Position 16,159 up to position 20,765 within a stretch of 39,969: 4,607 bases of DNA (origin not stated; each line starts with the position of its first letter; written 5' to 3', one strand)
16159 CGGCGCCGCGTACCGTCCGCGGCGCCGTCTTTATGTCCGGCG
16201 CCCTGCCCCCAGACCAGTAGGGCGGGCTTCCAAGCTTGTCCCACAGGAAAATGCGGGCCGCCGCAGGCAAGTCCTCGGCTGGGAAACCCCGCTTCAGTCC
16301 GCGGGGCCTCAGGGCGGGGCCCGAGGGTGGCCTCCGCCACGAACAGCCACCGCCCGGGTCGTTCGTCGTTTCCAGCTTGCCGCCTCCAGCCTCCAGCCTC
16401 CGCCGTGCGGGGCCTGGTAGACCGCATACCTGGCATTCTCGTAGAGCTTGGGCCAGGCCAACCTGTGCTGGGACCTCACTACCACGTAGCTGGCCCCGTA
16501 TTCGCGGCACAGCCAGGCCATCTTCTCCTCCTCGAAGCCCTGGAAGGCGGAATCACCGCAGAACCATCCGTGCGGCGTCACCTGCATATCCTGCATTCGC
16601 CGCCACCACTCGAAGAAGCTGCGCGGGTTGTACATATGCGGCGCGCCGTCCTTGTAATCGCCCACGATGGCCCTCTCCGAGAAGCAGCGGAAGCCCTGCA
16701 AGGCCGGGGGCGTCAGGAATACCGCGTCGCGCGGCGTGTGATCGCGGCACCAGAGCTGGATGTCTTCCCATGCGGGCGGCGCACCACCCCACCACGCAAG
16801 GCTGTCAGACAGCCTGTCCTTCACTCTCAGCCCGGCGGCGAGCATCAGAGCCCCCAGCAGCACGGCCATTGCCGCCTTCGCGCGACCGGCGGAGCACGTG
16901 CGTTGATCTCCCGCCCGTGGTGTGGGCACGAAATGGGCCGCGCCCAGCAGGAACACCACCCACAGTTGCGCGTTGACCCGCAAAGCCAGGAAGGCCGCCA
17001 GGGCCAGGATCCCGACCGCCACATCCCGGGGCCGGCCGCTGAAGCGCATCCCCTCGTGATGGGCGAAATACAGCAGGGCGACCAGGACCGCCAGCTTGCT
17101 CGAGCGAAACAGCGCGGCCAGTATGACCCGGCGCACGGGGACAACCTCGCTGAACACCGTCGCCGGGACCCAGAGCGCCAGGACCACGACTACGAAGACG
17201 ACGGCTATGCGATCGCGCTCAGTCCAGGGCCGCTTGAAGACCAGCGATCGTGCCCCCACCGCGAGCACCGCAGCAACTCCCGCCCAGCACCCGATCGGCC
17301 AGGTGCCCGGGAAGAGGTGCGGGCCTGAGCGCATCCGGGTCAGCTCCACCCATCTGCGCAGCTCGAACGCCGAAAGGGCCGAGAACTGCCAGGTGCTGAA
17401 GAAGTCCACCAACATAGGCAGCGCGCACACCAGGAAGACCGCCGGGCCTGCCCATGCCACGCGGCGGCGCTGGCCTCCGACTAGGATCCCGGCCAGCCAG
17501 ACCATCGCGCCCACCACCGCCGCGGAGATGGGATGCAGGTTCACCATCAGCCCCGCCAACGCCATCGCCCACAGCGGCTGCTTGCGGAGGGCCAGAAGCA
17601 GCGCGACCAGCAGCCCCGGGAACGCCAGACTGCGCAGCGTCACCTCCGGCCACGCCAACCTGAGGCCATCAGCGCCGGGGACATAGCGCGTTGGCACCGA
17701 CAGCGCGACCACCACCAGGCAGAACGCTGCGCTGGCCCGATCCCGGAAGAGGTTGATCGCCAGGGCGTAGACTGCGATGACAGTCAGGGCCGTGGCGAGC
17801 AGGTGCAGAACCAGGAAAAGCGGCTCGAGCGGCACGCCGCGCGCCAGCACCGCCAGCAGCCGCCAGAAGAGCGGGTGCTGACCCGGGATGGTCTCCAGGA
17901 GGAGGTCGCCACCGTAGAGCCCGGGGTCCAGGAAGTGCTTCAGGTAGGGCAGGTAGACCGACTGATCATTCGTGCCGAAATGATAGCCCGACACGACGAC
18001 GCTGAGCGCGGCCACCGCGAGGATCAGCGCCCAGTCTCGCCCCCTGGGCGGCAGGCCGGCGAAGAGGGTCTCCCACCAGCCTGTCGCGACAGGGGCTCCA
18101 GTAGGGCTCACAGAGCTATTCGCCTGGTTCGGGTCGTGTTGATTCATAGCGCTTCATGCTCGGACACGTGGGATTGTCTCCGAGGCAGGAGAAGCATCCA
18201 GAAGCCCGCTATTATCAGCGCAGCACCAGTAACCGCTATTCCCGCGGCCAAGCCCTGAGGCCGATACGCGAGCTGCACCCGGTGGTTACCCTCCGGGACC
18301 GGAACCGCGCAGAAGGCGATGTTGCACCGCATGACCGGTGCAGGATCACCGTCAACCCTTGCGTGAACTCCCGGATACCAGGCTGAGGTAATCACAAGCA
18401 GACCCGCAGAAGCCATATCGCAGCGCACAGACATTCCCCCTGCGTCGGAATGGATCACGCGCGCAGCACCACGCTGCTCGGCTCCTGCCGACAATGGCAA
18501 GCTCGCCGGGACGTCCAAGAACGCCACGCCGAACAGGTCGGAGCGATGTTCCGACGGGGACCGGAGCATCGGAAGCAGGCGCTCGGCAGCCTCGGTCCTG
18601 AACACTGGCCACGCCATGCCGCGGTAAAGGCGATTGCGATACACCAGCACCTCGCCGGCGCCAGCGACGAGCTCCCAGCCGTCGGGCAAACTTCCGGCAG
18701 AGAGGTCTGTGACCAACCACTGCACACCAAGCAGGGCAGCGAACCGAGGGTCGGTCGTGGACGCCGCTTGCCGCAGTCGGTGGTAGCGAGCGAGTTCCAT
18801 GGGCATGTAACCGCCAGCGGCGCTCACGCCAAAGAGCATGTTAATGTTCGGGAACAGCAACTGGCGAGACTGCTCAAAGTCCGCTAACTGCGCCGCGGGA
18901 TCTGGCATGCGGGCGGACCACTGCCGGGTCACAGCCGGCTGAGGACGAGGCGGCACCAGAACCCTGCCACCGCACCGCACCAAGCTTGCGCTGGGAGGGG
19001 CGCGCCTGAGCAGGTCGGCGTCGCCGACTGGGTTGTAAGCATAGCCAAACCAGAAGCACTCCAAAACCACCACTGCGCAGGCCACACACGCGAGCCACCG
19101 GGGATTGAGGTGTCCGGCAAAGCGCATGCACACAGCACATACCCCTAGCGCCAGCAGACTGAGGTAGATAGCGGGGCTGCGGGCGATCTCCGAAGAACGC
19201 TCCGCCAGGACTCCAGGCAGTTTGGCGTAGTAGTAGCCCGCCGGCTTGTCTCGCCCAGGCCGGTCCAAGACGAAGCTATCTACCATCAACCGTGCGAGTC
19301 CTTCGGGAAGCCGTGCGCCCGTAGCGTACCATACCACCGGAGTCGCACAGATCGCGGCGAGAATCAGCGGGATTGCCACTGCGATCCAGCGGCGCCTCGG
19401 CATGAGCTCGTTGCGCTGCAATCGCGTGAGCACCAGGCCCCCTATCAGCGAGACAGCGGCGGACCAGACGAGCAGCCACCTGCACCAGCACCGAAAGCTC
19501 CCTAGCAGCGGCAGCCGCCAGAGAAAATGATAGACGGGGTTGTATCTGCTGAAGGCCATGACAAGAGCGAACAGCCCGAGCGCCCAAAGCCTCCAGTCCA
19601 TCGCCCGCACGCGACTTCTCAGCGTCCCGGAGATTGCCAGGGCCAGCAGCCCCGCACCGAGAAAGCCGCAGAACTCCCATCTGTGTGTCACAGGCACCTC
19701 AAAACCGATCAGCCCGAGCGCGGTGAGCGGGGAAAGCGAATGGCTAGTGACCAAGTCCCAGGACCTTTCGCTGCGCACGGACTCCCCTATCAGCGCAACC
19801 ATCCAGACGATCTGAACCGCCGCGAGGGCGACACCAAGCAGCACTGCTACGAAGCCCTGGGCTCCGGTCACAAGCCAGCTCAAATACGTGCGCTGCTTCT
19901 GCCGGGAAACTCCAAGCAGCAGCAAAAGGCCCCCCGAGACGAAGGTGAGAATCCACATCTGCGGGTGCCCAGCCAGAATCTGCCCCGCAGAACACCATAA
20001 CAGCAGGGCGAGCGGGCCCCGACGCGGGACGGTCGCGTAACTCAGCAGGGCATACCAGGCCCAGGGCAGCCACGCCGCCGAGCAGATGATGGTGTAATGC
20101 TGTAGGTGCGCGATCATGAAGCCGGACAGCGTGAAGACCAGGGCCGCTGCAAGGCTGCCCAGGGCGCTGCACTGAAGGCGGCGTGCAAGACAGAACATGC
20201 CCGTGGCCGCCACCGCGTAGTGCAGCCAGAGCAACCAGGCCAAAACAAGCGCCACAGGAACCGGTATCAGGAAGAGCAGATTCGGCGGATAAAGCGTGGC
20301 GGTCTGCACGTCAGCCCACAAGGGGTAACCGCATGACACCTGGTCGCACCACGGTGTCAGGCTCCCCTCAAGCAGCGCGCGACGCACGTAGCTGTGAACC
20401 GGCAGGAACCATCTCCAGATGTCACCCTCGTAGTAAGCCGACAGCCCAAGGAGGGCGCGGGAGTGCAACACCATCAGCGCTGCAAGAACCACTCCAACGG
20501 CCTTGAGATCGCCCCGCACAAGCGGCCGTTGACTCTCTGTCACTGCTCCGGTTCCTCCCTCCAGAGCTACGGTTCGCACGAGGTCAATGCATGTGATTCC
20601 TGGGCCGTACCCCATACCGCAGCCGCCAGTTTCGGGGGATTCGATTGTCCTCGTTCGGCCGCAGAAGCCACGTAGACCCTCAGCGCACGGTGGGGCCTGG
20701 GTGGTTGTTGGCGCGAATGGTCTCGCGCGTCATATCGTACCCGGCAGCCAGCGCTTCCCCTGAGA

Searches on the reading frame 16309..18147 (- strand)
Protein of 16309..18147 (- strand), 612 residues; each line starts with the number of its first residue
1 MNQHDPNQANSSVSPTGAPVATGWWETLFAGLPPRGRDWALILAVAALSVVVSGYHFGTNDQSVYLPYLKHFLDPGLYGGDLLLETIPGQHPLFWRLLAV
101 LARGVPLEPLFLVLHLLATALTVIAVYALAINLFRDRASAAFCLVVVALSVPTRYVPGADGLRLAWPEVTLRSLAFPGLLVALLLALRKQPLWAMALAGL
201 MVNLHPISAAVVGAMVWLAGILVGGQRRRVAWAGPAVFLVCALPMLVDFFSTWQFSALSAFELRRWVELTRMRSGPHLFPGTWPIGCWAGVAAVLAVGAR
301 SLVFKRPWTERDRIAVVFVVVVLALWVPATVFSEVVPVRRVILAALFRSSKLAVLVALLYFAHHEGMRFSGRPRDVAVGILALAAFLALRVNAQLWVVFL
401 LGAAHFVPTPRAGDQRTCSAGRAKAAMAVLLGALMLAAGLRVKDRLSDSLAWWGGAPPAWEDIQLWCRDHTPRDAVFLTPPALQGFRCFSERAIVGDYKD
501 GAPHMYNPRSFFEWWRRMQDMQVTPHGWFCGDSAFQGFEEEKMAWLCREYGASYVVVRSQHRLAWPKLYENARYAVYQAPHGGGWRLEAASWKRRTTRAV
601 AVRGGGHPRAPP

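Call 60: search_protein_families(library=pfam, max_evalue=0.001, proteins=[window:16309-18147:-])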
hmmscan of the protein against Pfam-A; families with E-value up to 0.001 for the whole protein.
window:16309-18147:- (612 aa): 1 family
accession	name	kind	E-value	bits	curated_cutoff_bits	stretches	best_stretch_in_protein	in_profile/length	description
PF20604.3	DUF6798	-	3.3e-19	68.8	26.9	1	459-521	2-61/61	Domain of unknown function (DUF6798)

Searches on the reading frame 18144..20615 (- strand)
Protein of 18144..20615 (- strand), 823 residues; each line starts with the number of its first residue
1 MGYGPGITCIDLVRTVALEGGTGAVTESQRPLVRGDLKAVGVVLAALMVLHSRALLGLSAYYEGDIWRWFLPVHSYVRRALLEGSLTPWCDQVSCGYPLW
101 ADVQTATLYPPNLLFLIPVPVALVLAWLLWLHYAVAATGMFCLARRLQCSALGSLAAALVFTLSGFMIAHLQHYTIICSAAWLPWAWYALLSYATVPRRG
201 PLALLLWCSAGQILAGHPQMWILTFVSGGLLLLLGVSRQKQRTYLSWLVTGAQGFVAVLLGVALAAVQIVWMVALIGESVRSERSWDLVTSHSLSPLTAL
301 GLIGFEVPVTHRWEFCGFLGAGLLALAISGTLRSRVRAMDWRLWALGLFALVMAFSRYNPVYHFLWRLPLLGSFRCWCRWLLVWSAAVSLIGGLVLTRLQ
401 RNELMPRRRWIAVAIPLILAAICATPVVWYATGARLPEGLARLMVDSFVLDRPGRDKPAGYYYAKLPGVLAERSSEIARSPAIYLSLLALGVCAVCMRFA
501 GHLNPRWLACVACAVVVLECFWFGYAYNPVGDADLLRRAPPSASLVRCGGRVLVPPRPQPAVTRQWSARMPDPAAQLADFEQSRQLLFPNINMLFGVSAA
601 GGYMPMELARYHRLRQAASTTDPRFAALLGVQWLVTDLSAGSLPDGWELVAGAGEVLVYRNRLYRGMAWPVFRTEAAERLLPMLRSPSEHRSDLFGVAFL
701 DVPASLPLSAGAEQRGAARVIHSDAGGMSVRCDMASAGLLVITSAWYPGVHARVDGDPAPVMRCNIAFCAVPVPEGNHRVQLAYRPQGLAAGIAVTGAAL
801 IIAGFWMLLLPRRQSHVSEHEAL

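Call 60: search_protein_families(library=pfam, max_evalue=0.001, proteins=[window:18144-20615:-])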
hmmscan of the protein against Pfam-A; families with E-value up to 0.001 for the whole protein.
window:18144-20615:- (823 aa): 1 family
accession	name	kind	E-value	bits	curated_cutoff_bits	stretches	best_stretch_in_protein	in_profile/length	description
PF09586.16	YfhO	-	1.7e-09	37.1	28.5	1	726-796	764-835/835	Bacterial membrane protein YfhO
